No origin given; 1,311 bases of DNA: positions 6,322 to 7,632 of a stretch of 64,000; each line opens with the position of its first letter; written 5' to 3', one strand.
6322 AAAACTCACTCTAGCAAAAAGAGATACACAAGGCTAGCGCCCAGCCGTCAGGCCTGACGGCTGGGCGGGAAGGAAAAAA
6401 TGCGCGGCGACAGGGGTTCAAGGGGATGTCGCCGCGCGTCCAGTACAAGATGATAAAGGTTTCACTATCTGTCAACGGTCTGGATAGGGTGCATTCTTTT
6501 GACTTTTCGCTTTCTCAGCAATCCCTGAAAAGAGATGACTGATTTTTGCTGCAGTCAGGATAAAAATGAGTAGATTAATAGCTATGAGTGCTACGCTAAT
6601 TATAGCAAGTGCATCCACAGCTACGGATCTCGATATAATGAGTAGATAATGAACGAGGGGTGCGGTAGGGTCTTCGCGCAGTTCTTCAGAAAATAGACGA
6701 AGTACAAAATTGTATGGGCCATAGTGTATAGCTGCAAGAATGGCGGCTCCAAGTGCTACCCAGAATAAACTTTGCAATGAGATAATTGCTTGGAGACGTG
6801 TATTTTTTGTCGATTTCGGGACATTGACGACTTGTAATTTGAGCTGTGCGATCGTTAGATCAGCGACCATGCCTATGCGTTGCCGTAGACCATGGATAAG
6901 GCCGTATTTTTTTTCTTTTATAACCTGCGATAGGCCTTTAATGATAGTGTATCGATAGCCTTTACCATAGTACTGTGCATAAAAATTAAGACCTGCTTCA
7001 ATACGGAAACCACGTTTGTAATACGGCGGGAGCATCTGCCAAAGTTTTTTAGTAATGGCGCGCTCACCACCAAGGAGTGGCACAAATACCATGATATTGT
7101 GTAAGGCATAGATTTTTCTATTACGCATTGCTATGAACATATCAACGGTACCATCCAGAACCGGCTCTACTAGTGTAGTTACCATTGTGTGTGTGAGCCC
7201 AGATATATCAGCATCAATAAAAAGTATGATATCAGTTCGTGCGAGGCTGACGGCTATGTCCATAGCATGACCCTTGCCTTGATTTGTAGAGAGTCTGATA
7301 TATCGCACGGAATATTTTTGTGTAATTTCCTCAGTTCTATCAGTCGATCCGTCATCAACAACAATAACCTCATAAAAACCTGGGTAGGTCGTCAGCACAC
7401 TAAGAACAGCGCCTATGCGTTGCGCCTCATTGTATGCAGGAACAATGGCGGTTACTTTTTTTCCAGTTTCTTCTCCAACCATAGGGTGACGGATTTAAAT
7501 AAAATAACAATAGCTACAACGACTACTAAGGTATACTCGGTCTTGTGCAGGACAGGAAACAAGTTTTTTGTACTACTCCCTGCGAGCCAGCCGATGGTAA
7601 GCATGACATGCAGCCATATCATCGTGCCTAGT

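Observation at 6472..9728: Cassette cargo forms a coherent polyprenyl-phosphate module (GtrB-like GT2, DedA, PAP2)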

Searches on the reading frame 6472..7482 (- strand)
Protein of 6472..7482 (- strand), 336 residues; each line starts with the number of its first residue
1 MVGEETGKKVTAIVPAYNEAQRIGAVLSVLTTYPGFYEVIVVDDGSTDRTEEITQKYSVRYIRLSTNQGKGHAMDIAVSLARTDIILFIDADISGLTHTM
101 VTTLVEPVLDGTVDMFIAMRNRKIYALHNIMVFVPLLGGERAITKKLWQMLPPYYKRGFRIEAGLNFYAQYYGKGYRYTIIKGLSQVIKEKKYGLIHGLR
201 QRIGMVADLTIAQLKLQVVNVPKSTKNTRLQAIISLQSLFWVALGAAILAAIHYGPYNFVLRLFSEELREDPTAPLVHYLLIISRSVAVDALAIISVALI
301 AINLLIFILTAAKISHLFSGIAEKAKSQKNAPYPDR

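Call 8: search_protein_families(library=pfam, proteins=[window:6472-7482:-], max_evalue=0.01)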
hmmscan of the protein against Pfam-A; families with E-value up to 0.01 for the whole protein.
window:6472-7482:- (336 aa): 4 families
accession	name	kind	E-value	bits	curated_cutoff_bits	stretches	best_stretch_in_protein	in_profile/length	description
PF00535.33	Glycos_transf_2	-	1.4e-26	93.8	23.3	1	12-131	2-126/168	Glycosyl transferase family 2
PF13641.12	Glyco_tranf_2_3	-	1.9e-07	31.8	27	1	10-92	3-96/230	Glycosyltransferase like family 2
PF10111.15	Glyco_tranf_2_2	-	0.00018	21.6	27.3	1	13-93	3-92/276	Glycosyltransferase like family 2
PF13704.12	Glyco_tranf_2_4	-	0.00044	21.1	27.5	1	18-92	2-81/98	Glycosyl transferase family 2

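Call 19: search_protein_families(library=ncbifam, proteins=[window:6472-7482:-], max_evalue=0.01)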
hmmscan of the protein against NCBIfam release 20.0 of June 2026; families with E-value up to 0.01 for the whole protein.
window:6472-7482:- (336 aa): 23 families
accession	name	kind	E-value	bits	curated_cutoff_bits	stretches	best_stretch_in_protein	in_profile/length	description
NF010496.0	PRK13915.1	equivalog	5.1e-18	65.2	262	1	5-124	28-159/307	glucosyl-3-phosphoglycerate synthase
TIGR04182.1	glyco_TIGR04182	equivalog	9e-17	61.4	325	1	9-121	1-110/293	S-layer glycoprotein N-glycosyltransferase AglJ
TIGR04283.1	glyco_like_mftF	equivalog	1e-15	58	182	1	12-100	3-89/221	TIGR04283 family arsenosugar biosynthesis glycosyltransferase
TIGR03965.1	mycofact_glyco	equivalog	2.3e-14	53.2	280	1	7-94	73-166/467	mycofactocin biosynthesis glycosyltransferase MftF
TIGR03937.1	PgaC_IcaA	equivalog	3.4e-14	52.6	422.3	1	7-105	44-147/407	poly-beta-1,6-N-acetyl-D-glucosamine synthase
NF041875.1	EPS_EpsD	equivalog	1.5e-13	50.8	370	1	12-94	3-91/325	exopolysaccharide biosynthesis glycosyltransferase EpsD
NF058614.1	PPMAGASynPpgS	equivalog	1.6e-12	47.3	370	1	12-122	4-115/226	polyprenyl-phospho-N-acetylgalactosaminyl synthase PpgS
NF007482.0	PRK10073.1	equivalog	8.6e-12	44.7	423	1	8-115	6-117/334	glycosyltransferase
TIGR03469.1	HpnB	hypoth_equivalog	1.9e-10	40.3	379.25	1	9-119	45-171/386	hopene-associated glycosyltransferase HpnB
NF038302.1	EPS_HpsE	equivalog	1.7e-09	37.1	300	1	10-92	3-96/307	hormogonium polysaccharide biosynthesis glycosyltransferase HpsE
NF047683.1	TeichurnBiosyTuaG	equivalog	4.4e-09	36.3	400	1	7-92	5-96/252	teichuronic acid biosynthesis protein TuaG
TIGR04242.1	nodulat_NodC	equivalog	9.4e-09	34.7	550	1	8-113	48-161/395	chitooligosaccharide synthase NodC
NF047588.1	GlcsyltransPgfSStrep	equivalog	2.1e-08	33.8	500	1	9-123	2-124/308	glycosyltransferase PgfS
NF041391.1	DPhHxTase_Halo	equivalog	1.5e-07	30.6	375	1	16-92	3-78/213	dolichyl-phosphate hexose transferase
NF050819.1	PolSacchBiosHfsG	equivalog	2e-07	30.5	500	1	24-103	26-112/302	polysaccharide biosynthesis protein HfsG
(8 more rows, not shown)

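Call 20: search_solved_structures(query=window:6472-7482:-, max_evalue=0.001)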
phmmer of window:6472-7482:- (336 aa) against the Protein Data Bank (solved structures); distinct sequences matched with E-value up to 0.001: 30.
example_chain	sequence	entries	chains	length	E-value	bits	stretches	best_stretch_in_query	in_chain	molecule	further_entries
2z87_A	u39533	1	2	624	3.8e-09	39.7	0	11-92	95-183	Chondroitin synthase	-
2z86_A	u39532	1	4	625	3.8e-09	39.7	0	11-92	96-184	Chondroitin synthase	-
5mlz_A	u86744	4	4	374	8.6e-09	38.5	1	8-121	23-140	Dolichol monophosphate mannose synthase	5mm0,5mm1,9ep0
3ckj_A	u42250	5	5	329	3.5e-08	36.5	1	5-112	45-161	Putative uncharacterized protein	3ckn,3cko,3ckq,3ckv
7pdo_A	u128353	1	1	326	1.8e-07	34.2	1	5-109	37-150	Glucosyl-3-phosphoglycerate synthase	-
7p5l_A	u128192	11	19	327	1.8e-07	34.2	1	5-109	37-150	Glucosyl-3-phosphoglycerate synthase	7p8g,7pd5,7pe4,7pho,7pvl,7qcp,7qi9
5tze_C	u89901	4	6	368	2e-07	34.1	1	9-92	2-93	Glycosyl transferase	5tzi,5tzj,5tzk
5tz8_A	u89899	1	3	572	3.8e-07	33.1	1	9-92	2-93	Glycosyl transferase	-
4y6n_A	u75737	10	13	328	5.4e-07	32.6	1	5-141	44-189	Glucosyl-3-phosphoglycerate synthase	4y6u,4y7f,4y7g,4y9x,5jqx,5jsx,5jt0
3e25_A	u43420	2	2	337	5.8e-07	32.5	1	5-141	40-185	Putative uncharacterized protein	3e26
4ddz_A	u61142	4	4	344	6.1e-07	32.4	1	5-141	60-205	GLUCOSYL-3-PHOSPHOGLYCERATE SYNTHASE (GpgS) | Glucosyl-3-phosphoglycerate synthase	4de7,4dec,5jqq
3l7i_A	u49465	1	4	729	2.4e-06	30.5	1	9-101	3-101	Teichoic acid biosynthesis protein F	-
3l7j_A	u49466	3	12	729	2.4e-06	30.5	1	9-101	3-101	Teichoic acid biosynthesis protein F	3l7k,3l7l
3l7m_A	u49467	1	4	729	2.4e-06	30.5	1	9-101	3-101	Teichoic acid biosynthesis protein F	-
5eke_A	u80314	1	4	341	3.2e-06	30.1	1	10-117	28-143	Uncharacterized glycosyltransferase sll0501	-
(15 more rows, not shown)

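Call 27: find_homologous_proteins(query=window:6472-7482:-, max_evalue=0.00001)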
Query window:6472-7482:- (336 aa): 1500 proteins with E <= 0.00001 among 8000 candidates; the best 120 are listed.
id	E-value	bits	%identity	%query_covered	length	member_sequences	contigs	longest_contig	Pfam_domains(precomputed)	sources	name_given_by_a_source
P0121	6.0e-214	727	100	100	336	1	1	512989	PF13641.13,PF00535.33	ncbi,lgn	-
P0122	1.1e-129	450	60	98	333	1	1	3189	PF10111.15,PF13641.13,PF00535.33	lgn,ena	-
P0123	3.5e-127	442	59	98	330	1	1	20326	PF10111.15,PF13641.13,PF00535.33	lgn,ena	-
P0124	1.9e-122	427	58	98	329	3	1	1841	PF10111.15,PF13641.13,PF00535.33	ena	-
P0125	2.0e-122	427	58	98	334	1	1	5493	PF10111.15,PF13641.13,PF00535.33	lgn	-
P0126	7.0e-122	425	58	98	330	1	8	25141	PF10111.15,PF13641.13,PF00535.33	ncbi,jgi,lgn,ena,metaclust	metaclust:\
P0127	3.0e-120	419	58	98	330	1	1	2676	PF13641.13,PF00535.33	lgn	-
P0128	1.4e-119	417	55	98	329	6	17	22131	PF13641.13,PF00535.33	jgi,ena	-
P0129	1.8e-118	414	56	98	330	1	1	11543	PF10111.15,PF13641.13,PF00535.33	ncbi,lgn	-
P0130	4.7e-117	409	54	98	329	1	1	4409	PF13641.13,PF00535.33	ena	-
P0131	5.1e-117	409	56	98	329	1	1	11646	PF13641.13,PF00535.33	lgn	-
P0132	6.4e-117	409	54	98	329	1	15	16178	PF13641.13,PF00535.33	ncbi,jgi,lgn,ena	-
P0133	2.6e-116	407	57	98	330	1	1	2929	PF10111.15,PF13641.13,PF00535.33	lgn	-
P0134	5.2e-116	406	54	98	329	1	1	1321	PF13641.13,PF00535.33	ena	-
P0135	1.5e-115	404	54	98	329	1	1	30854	PF13641.13,PF00535.33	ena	-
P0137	1.6e-114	401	55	98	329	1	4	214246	PF13641.13,PF00535.33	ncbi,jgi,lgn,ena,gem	-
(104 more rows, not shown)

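Call 28: find_encoding_contigs(protein=P0123, flank=6000, max_places=2)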
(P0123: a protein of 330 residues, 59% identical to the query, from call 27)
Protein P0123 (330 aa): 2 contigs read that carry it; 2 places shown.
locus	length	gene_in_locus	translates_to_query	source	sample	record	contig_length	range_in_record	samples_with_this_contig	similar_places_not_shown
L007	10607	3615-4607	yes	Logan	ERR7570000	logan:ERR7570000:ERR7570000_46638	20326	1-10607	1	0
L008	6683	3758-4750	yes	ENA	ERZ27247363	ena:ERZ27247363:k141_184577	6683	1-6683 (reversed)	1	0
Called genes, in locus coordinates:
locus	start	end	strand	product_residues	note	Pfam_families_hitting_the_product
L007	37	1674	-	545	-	PF01676:Metalloenzyme, PF06415:iPGM_N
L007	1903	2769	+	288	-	PF02475:TRM5-TYW2_MTfase (weak), PF03602:Cons_hypoth95, PF06325:PrmA, PF08704:GCD14, PF13847:Methyltransf_31, PF08241:Methyltransf_11 (weak), PF13649:Methyltransf_25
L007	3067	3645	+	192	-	PF09335:VTT_dom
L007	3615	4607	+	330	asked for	PF00535:Glycos_transf_2, PF10111:Glyco_tranf_2_2, PF13641:Glyco_tranf_2_3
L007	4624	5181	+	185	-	PF01769:MgtE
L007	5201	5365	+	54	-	-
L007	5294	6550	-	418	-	PF03952:Enolase_N, PF00113:Enolase_C, PF13378:MR_MLE_C (weak)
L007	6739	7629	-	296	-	PF04402:SIMPL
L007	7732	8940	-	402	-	PF00162:PGK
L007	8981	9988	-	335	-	PF00044:Gp_dh_N, PF02800:Gp_dh_C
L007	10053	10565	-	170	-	PF02075:RuvC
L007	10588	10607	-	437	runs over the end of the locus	PF22807:TrAA12, PF07995:GSDH (weak)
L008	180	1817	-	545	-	PF01676:Metalloenzyme, PF06415:iPGM_N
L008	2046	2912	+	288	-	PF02475:TRM5-TYW2_MTfase (weak), PF03602:Cons_hypoth95, PF06325:PrmA, PF08704:GCD14, PF13847:Methyltransf_31, PF08241:Methyltransf_11 (weak), PF13649:Methyltransf_25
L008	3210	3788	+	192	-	PF09335:VTT_dom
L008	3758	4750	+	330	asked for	PF00535:Glycos_transf_2, PF10111:Glyco_tranf_2_2, PF13641:Glyco_tranf_2_3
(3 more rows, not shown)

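Call 29: find_encoding_contigs(protein=P0126, flank=6000, max_places=3)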
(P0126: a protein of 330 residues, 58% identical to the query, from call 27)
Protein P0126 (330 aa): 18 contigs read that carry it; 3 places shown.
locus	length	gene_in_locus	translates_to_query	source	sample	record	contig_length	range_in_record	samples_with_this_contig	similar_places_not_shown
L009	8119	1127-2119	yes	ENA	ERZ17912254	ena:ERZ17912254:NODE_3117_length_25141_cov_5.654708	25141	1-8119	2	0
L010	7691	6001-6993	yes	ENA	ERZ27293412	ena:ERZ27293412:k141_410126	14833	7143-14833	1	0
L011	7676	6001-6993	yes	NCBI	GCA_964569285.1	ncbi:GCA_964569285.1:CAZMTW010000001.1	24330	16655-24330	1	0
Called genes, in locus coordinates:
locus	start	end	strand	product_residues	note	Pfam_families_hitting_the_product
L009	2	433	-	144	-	?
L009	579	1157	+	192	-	PF09335:VTT_dom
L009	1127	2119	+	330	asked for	PF00535:Glycos_transf_2, PF10111:Glyco_tranf_2_2 (weak), PF13641:Glyco_tranf_2_3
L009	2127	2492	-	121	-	-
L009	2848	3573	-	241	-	PF08241:Methyltransf_11 (weak)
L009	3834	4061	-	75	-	-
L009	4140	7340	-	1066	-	PF13620:CarboxypepD_reg, PF23194:NOMO_5th (faint), PF00041:fn3 (weak)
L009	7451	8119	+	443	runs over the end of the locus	PF07714:PK_Tyr_Ser-Thr (faint), PF00069:Pkinase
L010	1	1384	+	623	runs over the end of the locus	PF01510:Amidase_2, PF16158:N_BRCA1_IG (faint)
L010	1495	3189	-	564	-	-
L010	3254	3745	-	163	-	-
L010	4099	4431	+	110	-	-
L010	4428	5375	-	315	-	PF12796:Ank_2, PF13857:Ank_5 (weak), PF13637:Ank_4 (weak), PF12796:Ank_2, PF13637:Ank_4, PF13857:Ank_5, PF00023:Ank, PF13606:Ank_3 (weak)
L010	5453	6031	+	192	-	PF09335:VTT_dom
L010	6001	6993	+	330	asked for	PF00535:Glycos_transf_2, PF10111:Glyco_tranf_2_2 (weak), PF13641:Glyco_tranf_2_3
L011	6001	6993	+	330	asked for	PF00535:Glycos_transf_2, PF10111:Glyco_tranf_2_2 (weak), PF13641:Glyco_tranf_2_3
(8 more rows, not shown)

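Call 30: find_encoding_contigs(protein=P0137, flank=6000, max_places=2)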
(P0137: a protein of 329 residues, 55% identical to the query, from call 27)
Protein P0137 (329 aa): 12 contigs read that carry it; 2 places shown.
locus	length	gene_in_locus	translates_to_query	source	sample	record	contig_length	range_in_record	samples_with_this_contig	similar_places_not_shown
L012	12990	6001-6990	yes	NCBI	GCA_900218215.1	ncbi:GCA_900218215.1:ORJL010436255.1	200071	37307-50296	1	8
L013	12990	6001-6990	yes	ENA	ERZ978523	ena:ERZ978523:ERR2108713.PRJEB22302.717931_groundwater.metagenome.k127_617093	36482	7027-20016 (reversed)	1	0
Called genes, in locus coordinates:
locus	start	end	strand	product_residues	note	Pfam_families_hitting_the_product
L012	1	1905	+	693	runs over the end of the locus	PF00005:ABC_tran (faint), PF02463:SMC_N, PF13175:AAA_15, PF13476:AAA_23, PF13304:AAA_21 (weak)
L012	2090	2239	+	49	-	-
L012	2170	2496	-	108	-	-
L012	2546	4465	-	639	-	PF08206:OB_RNB (weak), PF17849:OB_Dis3, PF17876:CSD2, PF18614:RNase_II_C_S1 (faint), PF00773:RNB, PF00575:S1 (weak)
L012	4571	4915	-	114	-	-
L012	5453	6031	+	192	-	PF09335:VTT_dom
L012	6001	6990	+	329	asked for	PF00535:Glycos_transf_2, PF13641:Glyco_tranf_2_3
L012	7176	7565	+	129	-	-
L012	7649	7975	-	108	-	PF02033:RBFA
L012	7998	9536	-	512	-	PF00009:GTP_EFTU, PF01926:MMR_HSR1, PF22042:EF-G_D2, PF11987:IF-2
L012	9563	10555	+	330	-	PF00266:Aminotran_5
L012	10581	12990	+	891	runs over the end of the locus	PF02861:Clp_N, PF23569:NBD_SMAX1, PF00004:AAA, PF17871:AAA_lid_9, PF00004:AAA, PF07724:AAA_2, PF07728:AAA_5, PF10431:ClpB_D2-small, +5 more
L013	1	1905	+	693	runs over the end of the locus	PF00005:ABC_tran (faint), PF02463:SMC_N, PF13175:AAA_15, PF13476:AAA_23, PF13304:AAA_21 (weak)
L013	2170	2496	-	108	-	-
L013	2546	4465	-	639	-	PF08206:OB_RNB (weak), PF17849:OB_Dis3, PF17876:CSD2, PF18614:RNase_II_C_S1 (faint), PF00773:RNB, PF00575:S1 (weak)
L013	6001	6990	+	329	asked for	PF00535:Glycos_transf_2, PF13641:Glyco_tranf_2_3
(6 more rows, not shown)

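Call 37: find_related_loci(query=A2, collection=genome_contigs, flank=8000)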
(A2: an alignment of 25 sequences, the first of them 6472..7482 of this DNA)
Query A2 (336 aa) in genome_contigs; peptide patterns used: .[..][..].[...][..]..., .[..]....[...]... (x = any residue, [..] = any of these).
600 stretches matched a pattern (row limit reached: there are more); 525 encode a relative of the query (tblastn E <= 1e-3); the best 80 are kept; 80 distinct loci.
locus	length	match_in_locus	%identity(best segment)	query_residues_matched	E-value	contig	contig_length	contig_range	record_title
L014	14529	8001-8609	44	8-212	2e-45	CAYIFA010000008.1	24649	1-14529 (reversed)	MAG TPA_asm: uncultured Candidatus Saccharibacteria bacterium isolate ERP119705_co1_703 genome assembly, contig: NODE_20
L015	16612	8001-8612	35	7-209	6e-30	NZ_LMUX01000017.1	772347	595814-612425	Burkholderia sp. L27(2015) NODE_21_length_772249_cov_8.623084, whole genome shotgun sequence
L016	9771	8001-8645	33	13-228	4e-29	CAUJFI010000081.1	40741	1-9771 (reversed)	MAG: Deinococcota bacterium isolate KLAP159 genome assembly, contig: KLAP159_182175, whole genome shotgun sequence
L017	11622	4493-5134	32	10-218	1e-26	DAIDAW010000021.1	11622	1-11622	MAG TPA_asm: bacterium isolate clean1850 NODE_21_length_11622_cov_3.889778, whole genome shotgun sequence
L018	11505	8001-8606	33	9-209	1e-24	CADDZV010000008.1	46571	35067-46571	Clostridiales bacterium isolate 30 genome assembly, contig: NODE_393_length_46571_cov_7.945074, whole genome shotgun seq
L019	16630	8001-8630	31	13-223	7e-23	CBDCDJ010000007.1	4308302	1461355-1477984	MAG: Trueperaceae bacterium isolate 7af9cdce-302c-49a7-94c6-3b6834795d20 genome assembly, contig: contig_7, whole genome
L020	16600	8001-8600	34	9-209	2e-22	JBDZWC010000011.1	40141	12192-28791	MAG: Deinococcaceae bacterium isolate PE_soil2 NODE_222_length_40141, whole genome shotgun sequence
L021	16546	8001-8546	34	9-173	4e-22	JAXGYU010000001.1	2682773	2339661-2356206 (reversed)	MAG: Anaerolineaceae bacterium isolate AnMBR.bin520 bin520_1, whole genome shotgun sequence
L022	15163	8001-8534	33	10-173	3e-20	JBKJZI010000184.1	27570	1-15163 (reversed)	MAG: Chthonomonadales bacterium isolate swi_bin.234 S1Ck127_9105547_flag_1_multi_10.0000_len_27570, whole genome shotgun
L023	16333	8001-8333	38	10-118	3e-17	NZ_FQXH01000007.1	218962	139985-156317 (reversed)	Tepidibacter thalassicus DSM 15285, whole genome shotgun sequence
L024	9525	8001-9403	36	8-140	2e-17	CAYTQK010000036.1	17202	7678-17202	MAG TPA_asm: uncultured Desulfobacterales bacterium isolate SRP252850_co1_236 genome assembly, contig: NODE_6086_length_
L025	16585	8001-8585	29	10-205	4e-17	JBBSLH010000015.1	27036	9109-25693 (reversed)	MAG: Acidimicrobiales bacterium isolate metawrap_LS4_58 metawrap_LS4_58_K_300000_L_27036_cov_21.2244, whole genome shotg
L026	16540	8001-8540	29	9-177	2e-16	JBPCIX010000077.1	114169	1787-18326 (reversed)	MAG: Actinomycetota bacterium isolate TH_ant_mag_11 S1Ck127_2582515_flag_0_multi_30.1070_len_114169, whole genome shotgu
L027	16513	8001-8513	32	8-162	2e-16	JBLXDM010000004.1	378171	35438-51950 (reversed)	MAG: Natronincolaceae bacterium isolate ES20-08 S20maxbin_out.024RE.5K@4, whole genome shotgun sequence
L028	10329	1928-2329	36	8-129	5e-16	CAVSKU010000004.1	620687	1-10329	MAG: Pyrinomonadaceae bacterium isolate MFD09206.bin.1.225 genome assembly, contig: contig_279, whole genome shotgun seq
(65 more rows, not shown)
